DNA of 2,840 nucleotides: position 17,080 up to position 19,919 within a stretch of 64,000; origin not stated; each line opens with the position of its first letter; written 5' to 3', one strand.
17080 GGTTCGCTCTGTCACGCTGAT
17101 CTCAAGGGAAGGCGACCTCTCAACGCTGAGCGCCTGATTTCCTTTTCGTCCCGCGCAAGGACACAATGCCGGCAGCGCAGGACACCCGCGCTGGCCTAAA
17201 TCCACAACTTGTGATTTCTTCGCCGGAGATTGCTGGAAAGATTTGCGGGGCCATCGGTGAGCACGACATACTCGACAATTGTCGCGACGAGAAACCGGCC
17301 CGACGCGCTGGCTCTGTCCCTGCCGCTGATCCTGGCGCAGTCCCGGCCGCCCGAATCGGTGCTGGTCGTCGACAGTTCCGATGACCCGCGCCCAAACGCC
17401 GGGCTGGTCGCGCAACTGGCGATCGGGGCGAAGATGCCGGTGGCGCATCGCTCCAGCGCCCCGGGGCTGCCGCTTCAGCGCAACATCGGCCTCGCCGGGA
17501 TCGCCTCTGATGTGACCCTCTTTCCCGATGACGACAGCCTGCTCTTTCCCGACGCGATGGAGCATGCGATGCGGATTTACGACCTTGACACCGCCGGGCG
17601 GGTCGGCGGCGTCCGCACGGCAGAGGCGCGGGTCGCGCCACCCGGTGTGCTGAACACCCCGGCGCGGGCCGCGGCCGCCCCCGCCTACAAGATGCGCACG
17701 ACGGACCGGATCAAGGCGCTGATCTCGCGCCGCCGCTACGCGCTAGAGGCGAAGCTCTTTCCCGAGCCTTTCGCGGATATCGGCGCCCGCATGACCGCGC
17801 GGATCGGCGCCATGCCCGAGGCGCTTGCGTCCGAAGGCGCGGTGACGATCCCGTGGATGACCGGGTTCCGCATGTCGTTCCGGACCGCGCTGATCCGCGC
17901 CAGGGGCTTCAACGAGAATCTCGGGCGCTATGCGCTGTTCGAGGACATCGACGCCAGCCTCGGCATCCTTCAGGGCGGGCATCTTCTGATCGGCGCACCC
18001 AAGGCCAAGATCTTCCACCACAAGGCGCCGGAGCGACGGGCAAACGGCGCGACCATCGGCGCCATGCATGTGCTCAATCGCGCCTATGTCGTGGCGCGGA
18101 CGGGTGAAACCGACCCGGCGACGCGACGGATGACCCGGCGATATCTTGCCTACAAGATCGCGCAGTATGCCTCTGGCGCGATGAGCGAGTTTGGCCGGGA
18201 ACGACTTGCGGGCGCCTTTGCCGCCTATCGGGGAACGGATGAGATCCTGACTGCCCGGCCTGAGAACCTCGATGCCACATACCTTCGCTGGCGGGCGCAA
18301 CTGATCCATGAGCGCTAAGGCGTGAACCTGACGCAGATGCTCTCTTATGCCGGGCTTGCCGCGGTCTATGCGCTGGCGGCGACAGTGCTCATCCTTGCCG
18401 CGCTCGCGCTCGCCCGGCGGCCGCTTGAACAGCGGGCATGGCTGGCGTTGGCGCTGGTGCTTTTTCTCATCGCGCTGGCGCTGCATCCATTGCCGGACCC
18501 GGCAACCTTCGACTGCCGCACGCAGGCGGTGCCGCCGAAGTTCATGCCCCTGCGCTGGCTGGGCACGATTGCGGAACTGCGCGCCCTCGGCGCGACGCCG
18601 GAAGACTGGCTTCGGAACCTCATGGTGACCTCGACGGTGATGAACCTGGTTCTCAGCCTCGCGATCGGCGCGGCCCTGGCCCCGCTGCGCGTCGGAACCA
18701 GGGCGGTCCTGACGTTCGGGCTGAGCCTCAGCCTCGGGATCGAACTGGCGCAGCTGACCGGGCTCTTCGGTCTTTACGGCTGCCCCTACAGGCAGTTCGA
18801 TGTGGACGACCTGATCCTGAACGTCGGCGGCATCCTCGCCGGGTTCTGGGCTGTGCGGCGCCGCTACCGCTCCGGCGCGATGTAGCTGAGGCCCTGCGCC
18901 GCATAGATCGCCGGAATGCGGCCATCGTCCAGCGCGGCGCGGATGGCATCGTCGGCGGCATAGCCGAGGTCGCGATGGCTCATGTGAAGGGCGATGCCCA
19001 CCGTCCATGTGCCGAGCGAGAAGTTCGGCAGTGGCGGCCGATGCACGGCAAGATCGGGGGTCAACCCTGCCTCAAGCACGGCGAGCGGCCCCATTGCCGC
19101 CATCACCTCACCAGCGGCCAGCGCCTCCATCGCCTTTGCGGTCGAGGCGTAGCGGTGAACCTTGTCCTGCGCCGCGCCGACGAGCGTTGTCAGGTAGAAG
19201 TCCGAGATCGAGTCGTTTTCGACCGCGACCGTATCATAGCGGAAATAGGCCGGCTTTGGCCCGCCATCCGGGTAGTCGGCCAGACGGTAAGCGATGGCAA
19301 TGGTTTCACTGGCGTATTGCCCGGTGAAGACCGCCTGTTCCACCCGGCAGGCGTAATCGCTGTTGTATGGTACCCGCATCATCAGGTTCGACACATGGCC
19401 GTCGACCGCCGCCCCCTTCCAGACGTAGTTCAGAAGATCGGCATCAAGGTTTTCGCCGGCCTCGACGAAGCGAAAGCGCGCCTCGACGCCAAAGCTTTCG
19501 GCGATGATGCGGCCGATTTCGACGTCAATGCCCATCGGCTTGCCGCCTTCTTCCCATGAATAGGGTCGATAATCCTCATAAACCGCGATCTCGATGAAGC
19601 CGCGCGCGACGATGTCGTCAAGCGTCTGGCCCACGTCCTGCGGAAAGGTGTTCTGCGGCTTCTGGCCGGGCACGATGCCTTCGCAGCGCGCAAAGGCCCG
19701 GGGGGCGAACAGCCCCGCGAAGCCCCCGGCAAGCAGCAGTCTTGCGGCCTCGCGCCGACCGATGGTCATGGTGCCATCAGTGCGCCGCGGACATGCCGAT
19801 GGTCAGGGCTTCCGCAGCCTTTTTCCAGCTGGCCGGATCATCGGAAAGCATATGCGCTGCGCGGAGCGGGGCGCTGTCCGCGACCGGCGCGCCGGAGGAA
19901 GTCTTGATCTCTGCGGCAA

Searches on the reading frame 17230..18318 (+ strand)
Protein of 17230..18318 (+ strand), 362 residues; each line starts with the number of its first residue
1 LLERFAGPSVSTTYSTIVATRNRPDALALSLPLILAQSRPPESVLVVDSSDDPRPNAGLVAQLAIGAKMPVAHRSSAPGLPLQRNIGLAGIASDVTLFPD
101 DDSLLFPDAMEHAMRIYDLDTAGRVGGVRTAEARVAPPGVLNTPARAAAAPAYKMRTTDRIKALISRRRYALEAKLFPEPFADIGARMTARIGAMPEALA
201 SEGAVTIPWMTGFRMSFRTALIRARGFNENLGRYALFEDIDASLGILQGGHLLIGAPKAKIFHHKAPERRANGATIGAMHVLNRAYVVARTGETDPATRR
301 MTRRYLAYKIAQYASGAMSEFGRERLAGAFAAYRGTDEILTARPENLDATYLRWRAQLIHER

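Call 3: search_protein_families(library=pfam, proteins=[window:17230-18318:+], max_evalue=0.01)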
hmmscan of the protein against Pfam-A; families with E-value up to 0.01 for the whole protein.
window:17230-18318:+ (362 aa): 2 families
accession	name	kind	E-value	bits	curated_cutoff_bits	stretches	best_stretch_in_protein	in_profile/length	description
PF00535.33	Glycos_transf_2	-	5.9e-05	23.5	23.3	1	15-130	1-116/168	Glycosyl transferase family 2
PF13641.12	Glyco_tranf_2_3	-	0.0015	19.1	27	1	14-163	3-156/230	Glycosyltransferase like family 2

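Call 4: search_protein_families(library=ncbifam, proteins=[window:17230-18318:+], max_evalue=0.01)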
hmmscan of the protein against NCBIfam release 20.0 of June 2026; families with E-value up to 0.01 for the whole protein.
window:17230-18318:+ (362 aa): 4 families
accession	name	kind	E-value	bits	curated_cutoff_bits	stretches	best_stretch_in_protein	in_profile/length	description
NF038299.1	EPS_HpsN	equivalog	1.2e-06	27.8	425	1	15-127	4-117/317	hormogonium polysaccharide biosynthesis glycosyltransferase HpsN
NF041875.1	EPS_EpsD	equivalog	6.4e-06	25.8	370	1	15-118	2-105/325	exopolysaccharide biosynthesis glycosyltransferase EpsD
TIGR03965.1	mycofact_glyco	equivalog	4.1e-05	22.7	280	1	11-110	73-172/467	mycofactocin biosynthesis glycosyltransferase MftF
NF050113.1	gal_furan_GlfT1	equivalog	0.00046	19.6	330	1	16-62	3-48/290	galactofuranosyltransferase GlfT1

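Call 25: find_homologous_proteins(query=window:17257-18318:+, max_evalue=1e-10)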
Query window:17257-18318:+ (353 aa): 422 proteins with E <= 1e-10 among 8000 candidates; the best 120 are listed.
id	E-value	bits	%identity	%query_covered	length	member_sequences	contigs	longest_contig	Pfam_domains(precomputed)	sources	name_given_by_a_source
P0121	4.4e-213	725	95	100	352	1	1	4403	-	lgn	-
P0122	3.1e-201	686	89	99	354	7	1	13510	PF00535.33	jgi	jgi:glycosyltransferase involved in cell wall biosynthesis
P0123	3.0e-194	663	86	100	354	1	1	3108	PF13641.13,PF00535.33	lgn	-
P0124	7.9e-189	645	84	100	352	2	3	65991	PF00535.33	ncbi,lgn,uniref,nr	ncbi:MAG TPA: glycosyltransferase [Albidovulum sp.]|uniref:glycosyltransferase family 2 protein n=1 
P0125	5.8e-124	432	58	96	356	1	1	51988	PF00535.33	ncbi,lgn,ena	-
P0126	1.5e-115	404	58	98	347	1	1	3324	PF00535.33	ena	-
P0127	2.1e-115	404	58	98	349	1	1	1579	PF00535.33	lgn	-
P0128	1.3e-114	401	56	98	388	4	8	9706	PF00535.33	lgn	-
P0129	1.7e-114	401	57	99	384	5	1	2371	PF13641.13,PF00535.33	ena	-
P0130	2.1e-113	397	56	99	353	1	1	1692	PF00535.33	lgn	-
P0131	2.3e-113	397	57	99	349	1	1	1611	PF00535.33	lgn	-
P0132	3.5e-113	396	56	99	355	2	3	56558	PF13641.13,PF00535.33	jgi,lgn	-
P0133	1.9e-112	394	56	98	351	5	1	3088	PF13641.13,PF00535.33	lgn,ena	-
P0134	4.7e-112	393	57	99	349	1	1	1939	PF00535.33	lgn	-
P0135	8.0e-112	392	56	99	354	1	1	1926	PF00535.33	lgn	-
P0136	2.7e-111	390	56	96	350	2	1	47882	PF00535.33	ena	-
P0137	9.8e-111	388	54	99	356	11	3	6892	PF00535.33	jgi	jgi:glycosyltransferase involved in cell wall biosynthesis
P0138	1.9e-110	387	54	98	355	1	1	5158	PF00535.33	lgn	-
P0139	2.0e-110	387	57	99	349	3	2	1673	PF00535.33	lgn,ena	-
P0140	2.9e-110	387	54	99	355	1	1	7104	PF00535.33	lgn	-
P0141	1.8e-109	384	54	99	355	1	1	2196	PF13641.13,PF00535.33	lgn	-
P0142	5.9e-109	382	55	98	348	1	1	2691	PF00535.33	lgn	-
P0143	3.7e-108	380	53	99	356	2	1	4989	PF13641.13,PF00535.33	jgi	jgi:GT2 family glycosyltransferase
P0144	3.9e-108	380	53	98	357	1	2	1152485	PF00535.33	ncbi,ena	-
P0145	4.1e-108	380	57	98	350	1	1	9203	PF10111.15,PF00535.33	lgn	-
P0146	7.0e-108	379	53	98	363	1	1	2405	PF00535.33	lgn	-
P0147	1.2e-107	378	54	97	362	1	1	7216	PF13641.13,PF00535.33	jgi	jgi:GT2 family glycosyltransferase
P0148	1.7e-107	378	53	99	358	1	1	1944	PF00535.33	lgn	-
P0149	2.0e-107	377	54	99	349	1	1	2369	PF13641.13,PF00535.33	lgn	-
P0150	2.4e-107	377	53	99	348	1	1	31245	PF00535.33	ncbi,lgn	-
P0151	5.5e-107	376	56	98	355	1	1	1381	PF00535.33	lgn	-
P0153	3.4e-106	373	54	99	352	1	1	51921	PF13641.13,PF09258.17,PF00535.33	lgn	-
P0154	1.3e-105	371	53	99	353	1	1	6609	PF00535.33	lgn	-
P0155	1.8e-105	371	50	99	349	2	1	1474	PF00535.33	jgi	jgi:Glycosyltransferase like family 2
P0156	1.9e-105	371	52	99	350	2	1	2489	PF13641.13,PF00535.33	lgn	-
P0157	2.8e-105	370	53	99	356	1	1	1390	PF00535.33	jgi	jgi:glycosyltransferase involved in cell wall biosynthesis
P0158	3.2e-105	370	53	99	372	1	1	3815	PF13641.13,PF00535.33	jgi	jgi:glycosyltransferase involved in cell wall biosynthesis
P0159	3.5e-105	370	54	97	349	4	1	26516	PF00535.33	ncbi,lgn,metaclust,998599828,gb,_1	metaclust:\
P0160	7.9e-105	369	52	98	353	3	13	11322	PF13641.13,PF00535.33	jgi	jgi:glycosyltransferase involved in cell wall biosynthesis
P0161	1.1e-104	368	51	99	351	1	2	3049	PF13641.13,PF00535.33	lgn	-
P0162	8.7e-104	365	50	99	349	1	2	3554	PF00535.33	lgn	-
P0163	1.3e-103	365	54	98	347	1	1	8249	PF13641.13,PF00535.33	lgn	-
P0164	7.9e-103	362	53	98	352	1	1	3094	PF00535.33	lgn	-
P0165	1.5e-102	361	51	99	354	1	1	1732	PF00535.33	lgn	-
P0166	1.7e-102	361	54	97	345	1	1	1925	PF13641.13,PF00535.33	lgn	-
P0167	2.1e-102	361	56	84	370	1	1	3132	PF00535.33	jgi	jgi:hypothetical protein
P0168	2.2e-102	361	54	98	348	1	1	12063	PF00535.33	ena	-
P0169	2.3e-102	361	53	98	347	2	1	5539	PF00535.33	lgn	-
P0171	4.9e-102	360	49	100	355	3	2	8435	PF00535.33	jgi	jgi:hypothetical protein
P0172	1.1e-101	358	53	98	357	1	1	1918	PF00535.33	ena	-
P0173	1.7e-101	358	51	99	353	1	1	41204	PF00535.33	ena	-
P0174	2.1e-101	358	52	99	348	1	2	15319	PF13641.13,PF00535.33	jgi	jgi:glycosyltransferase involved in cell wall biosynthesis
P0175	3.8e-101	357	53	99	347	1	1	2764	PF13641.13,PF00535.33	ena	-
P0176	5.1e-101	356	54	99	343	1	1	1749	PF00535.33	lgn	-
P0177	5.6e-101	356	50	100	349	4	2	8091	PF00535.33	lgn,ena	-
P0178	8.8e-101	355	51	98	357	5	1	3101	PF00535.33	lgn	-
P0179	9.0e-101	355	53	99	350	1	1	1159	PF13641.13,PF00535.33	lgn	-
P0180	9.9e-101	355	51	99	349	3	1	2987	PF13641.13,PF00535.33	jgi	jgi:GT2 family glycosyltransferase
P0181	3.2e-100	354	53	99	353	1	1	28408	PF00535.33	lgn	-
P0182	3.4e-100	354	51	99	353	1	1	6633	PF13641.13,PF00535.33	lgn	-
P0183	3.9e-100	353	53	97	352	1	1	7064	PF00535.33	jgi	jgi:hypothetical protein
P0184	1.1e-99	352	52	99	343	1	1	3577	PF13641.13,PF00535.33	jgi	jgi:glycosyltransferase involved in cell wall biosynthesis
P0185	1.8e-99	351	51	98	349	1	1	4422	PF00535.33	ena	-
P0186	1.0e-98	349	49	99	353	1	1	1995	PF00535.33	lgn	-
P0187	1.6e-98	348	48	99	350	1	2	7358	PF13641.13,PF00535.33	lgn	-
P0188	2.0e-97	344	49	99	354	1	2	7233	PF13641.13,PF00535.33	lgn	-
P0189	2.4e-97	344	52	98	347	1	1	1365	PF13641.13,PF00535.33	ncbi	-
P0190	3.7e-97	344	51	99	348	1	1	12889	PF00535.33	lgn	-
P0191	1.4e-96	342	54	98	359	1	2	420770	PF00535.33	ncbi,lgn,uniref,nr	ncbi:glycosyltransferase family 2 protein [Rubellimicrobium aerolatum]|uniref:Glycosyltransferase fa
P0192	1.7e-96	341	48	97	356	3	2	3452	PF13641.13,PF00535.33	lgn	-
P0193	4.6e-96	340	49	99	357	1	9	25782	PF13641.13,PF09258.17,PF00535.33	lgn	-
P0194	1.3e-95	338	50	96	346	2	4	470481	PF00535.33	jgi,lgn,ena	-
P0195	3.7e-95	337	50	100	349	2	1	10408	PF13641.13,PF00535.33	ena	-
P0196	5.7e-95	336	51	99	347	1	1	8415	PF13641.13,PF00535.33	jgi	-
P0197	1.8e-94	335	49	99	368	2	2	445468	PF13641.13,PF09258.17,PF00535.33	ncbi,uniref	ncbi:glycosyltransferase family 2 protein [Rubellimicrobium arenae]|uniref:glycosyltransferase famil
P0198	6.5e-94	333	49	99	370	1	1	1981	PF00535.33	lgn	-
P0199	2.2e-93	331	46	99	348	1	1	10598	PF13641.13,PF00535.33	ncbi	-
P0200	2.5e-93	331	47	99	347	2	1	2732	PF13641.13,PF00535.33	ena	-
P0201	7.3e-93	329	50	97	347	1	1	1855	PF13641.13,PF09258.17,PF00535.33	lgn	-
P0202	3.4e-92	327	50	99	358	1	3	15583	PF13641.13,PF00535.33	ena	-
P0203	4.0e-92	327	49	98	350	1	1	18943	PF09258.17,PF00535.33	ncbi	ncbi:glycosyltransferase family 2 protein [Paracoccaceae bacterium GXU_MW_L88]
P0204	3.9e-91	324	49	99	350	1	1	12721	PF00535.33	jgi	-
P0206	3.0e-90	321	49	99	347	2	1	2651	PF13641.13,PF00535.33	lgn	-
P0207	3.1e-90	321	48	98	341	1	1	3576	PF13641.13,PF00535.33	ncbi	-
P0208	4.7e-90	320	48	97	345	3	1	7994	PF13641.13,PF00535.33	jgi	jgi:glycosyltransferase involved in cell wall biosynthesis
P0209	9.5e-90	319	47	99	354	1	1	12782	PF13641.13,PF00535.33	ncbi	-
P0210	1.1e-89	319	50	99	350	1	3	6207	PF13641.13,PF00535.33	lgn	-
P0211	1.2e-89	319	47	98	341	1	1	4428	PF00535.33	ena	-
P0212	3.7e-89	317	48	99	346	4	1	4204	PF00535.33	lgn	-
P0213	4.4e-89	317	48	99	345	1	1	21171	PF09258.17,PF00535.33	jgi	-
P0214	1.5e-88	315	46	99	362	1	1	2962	PF13641.13,PF00535.33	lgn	-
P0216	2.4e-88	315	46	99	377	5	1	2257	PF13641.13,PF00535.33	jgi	jgi:glycosyltransferase involved in cell wall biosynthesis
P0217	3.9e-88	314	48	99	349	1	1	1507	PF13641.13,PF00535.33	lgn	-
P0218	4.9e-88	314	46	99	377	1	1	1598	PF13641.13,PF00535.33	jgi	jgi:glycosyltransferase involved in cell wall biosynthesis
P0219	4.9e-88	314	48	97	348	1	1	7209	PF13641.13,PF00535.33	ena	-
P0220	1.6e-87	312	48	98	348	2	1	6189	PF13641.13,PF00535.33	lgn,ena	-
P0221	2.3e-87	311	46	98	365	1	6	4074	PF13641.13,PF00535.33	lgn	-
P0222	2.9e-87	311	45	99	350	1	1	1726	PF13641.13,PF00535.33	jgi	jgi:glycosyltransferase involved in cell wall biosynthesis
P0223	4.2e-87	311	46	99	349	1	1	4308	PF13632.13,PF13641.13,PF00535.33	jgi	jgi:GT2 family glycosyltransferase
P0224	5.1e-87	310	46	99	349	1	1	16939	PF00535.33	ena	-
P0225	6.7e-87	310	47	99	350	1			PF00535.33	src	-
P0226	7.1e-87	310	48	98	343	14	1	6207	PF13641.13,PF00535.33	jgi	jgi:glycosyltransferase involved in cell wall biosynthesis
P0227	8.2e-87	310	45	98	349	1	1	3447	PF00535.33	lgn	-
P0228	9.6e-87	309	45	99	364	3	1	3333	PF13641.13,PF00535.33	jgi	jgi:glycosyltransferase involved in cell wall biosynthesis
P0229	1.6e-86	309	49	98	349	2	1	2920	PF00535.33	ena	-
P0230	2.4e-86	308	47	98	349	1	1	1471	PF13641.13,PF00535.33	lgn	-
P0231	2.5e-86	308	48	98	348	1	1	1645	PF13641.13,PF00535.33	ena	-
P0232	3.2e-86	308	44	99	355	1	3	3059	PF13641.13,PF00535.33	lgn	-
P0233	3.3e-86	308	47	97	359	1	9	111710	PF13641.13,PF00535.33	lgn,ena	-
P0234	4.7e-86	307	47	99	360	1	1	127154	PF13641.13,PF09258.17,PF00535.33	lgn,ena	-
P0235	6.3e-86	307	48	99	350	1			PF00535.33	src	-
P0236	8.5e-86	306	55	78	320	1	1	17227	PF13641.13,PF00535.33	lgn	-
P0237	9.4e-86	306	50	98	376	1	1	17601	PF13641.13,PF00535.33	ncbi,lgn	-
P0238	1.1e-85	306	46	98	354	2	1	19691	PF00535.33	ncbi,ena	-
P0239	1.4e-85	306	47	98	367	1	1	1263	PF13641.13,PF00535.33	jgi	-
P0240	1.7e-85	305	47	98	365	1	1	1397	PF00535.33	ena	-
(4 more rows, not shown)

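Call 26: find_encoding_contigs(protein=P0125, flank=8000, max_places=1)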
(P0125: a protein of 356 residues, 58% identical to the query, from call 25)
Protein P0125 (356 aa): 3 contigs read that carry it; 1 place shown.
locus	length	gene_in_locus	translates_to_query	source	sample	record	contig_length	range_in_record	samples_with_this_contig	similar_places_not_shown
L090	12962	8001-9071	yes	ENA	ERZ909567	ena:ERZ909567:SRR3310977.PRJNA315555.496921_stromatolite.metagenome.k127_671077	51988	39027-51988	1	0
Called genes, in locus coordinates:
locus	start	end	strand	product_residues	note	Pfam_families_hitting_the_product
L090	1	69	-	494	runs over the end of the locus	-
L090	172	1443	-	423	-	PF05048:NosD (faint), PF13229:Beta_helix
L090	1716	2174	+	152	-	PF00132:Hexapep, PF14602:Hexapep_2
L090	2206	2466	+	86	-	PF00550:PP-binding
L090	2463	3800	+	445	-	PF00501:AMP-binding, PF13193:AMP-binding_C (weak)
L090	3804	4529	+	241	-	PF00106:adh_short, PF08659:KR, PF13561:adh_short_C2, PF23441:SDR (weak)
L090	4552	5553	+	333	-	PF00535:Glycos_transf_2, PF13641:Glyco_tranf_2_3 (weak)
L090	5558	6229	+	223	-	PF03567:Sulfotransfer_2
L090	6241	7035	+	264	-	-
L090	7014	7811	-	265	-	PF05704:Caps_synth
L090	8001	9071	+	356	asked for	PF00535:Glycos_transf_2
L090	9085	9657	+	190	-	PF04892:VanZ-LLP1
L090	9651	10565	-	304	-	-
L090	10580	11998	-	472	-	PF01943:Polysacc_synt, PF13440:Polysacc_synt_3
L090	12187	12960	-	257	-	?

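Call 27: find_encoding_contigs(protein=P0144, flank=8000, max_places=1)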
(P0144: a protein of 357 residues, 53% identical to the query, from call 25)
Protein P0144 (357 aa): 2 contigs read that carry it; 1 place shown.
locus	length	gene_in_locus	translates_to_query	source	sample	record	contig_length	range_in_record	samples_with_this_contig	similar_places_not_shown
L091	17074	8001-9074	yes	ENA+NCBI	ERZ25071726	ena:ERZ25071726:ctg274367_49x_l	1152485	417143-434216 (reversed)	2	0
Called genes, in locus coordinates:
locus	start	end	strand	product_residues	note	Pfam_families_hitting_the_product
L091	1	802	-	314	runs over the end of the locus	PF00528:BPD_transp_1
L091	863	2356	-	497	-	PF01547:SBP_bac_1, PF13416:SBP_bac_8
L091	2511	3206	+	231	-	PF00392:GntR, PF07729:FCD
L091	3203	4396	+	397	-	PF02746:MR_MLE_N, PF13378:MR_MLE_C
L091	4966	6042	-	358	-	PF03235:GmrSD_N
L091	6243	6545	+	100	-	PF17209:Hfq, PF21979:Hfq_1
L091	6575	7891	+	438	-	PF13167:GTP-bdg_N, PF16360:GTP-bdg_M, PF01926:MMR_HSR1, PF19275:HflX_C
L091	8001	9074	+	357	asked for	PF00535:Glycos_transf_2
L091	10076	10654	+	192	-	PF04892:VanZ-LLP1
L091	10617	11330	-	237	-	-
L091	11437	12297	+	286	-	PF01073:3Beta_HSD (weak), PF01370:Epimerase (weak), PF05368:NmrA, PF13460:NAD_binding_10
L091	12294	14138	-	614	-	PF00005:ABC_tran, PF02463:SMC_N (faint), PF13555:AAA_29 (faint), PF01926:MMR_HSR1 (faint), PF16326:ABC_tran_CTD (faint), PF12848:ABC_tran_Xtn, PF00005:ABC_tran, PF13304:AAA_21 (weak)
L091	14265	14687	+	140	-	PF00334:NDK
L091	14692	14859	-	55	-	-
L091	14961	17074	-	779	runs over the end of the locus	PF00128:Alpha-amylase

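Call 28: find_encoding_contigs(protein=P0191, flank=8000, max_places=1)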
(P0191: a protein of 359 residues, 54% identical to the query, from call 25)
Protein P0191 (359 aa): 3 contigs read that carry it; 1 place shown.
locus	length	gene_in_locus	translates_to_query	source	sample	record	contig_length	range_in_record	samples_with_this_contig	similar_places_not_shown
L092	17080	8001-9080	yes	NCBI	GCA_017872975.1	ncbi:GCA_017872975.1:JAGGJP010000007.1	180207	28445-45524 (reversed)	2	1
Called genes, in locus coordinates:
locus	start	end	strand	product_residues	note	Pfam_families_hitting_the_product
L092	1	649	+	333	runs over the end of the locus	PF20030:bpMoxR, PF07726:AAA_3, PF07728:AAA_5, PF17863:AAA_lid_2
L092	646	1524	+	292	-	PF01882:DUF58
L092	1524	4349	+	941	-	PF07584:BatA, PF13709:DUF4159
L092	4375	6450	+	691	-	-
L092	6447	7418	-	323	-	-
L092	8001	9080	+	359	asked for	PF00535:Glycos_transf_2 (weak)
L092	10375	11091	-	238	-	PF04654:DUF599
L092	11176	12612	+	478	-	PF01565:FAD_binding_4, PF02913:FAD-oxidase_C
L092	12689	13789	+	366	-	PF01565:FAD_binding_4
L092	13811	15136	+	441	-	PF13187:Fer4_9 (faint), PF12837:Fer4_6 (faint), PF12838:Fer4_7, PF13183:Fer4_8, PF13237:Fer4_10 (weak), PF13484:Fer4_16 (weak), PF13534:Fer4_17, PF02754:CCG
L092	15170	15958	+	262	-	PF00089:Trypsin, PF13365:Trypsin_2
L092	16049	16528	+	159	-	PF00011:HSP20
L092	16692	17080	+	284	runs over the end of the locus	PF00581:Rhodanese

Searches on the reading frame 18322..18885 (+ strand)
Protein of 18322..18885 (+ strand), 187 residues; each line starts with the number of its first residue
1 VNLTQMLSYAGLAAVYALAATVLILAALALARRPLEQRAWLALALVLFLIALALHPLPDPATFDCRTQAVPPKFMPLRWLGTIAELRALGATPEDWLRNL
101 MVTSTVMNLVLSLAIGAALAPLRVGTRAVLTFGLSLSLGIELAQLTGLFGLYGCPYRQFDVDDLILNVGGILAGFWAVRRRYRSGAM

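Call 3: search_protein_families(library=pfam, proteins=[window:18322-18885:+], max_evalue=0.01)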
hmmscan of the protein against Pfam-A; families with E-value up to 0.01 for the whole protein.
window:18322-18885:+ (187 aa): 1 family
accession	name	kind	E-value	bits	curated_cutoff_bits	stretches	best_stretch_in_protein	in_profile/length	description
PF04892.17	VanZ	-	9.8e-12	46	30.1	1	44-179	3-123/126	VanZ like family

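Call 4: search_protein_families(library=ncbifam, proteins=[window:18322-18885:+], max_evalue=0.01)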
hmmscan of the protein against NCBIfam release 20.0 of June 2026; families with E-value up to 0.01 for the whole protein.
window:18322-18885:+ (187 aa): 0 families

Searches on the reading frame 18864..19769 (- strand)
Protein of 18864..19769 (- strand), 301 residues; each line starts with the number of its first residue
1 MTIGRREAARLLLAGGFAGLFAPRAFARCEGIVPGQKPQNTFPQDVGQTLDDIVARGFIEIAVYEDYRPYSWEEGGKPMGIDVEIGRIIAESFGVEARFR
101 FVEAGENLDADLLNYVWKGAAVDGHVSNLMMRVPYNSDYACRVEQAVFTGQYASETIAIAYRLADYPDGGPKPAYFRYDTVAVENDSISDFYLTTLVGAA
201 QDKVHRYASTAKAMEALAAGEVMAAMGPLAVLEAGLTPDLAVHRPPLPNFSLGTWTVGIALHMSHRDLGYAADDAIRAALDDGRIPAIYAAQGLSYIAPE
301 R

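Call 7: search_protein_families(library=pfam, proteins=[window:18864-19769:-], max_evalue=0.001)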
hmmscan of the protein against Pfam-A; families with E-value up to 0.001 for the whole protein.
window:18864-19769:- (301 aa): 1 family
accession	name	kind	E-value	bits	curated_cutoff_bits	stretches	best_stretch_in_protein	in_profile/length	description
PF00497.25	SBP_bac_3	-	3e-06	27.4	26.4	1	59-106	1-49/132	Bacterial extracellular solute-binding proteins, family 3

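Call 17: search_protein_families(library=ncbifam, proteins=[window:18864-19769:-], max_evalue=0.00001)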
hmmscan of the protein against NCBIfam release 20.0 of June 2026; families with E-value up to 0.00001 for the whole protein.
window:18864-19769:- (301 aa): 1 family
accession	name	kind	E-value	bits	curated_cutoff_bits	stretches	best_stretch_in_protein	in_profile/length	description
TIGR01096.1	3A0103s03R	subfamily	4.8e-08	32.8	256.35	0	180-289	133-246/250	lysine/arginine/ornithine ABC transporter substrate-binding protein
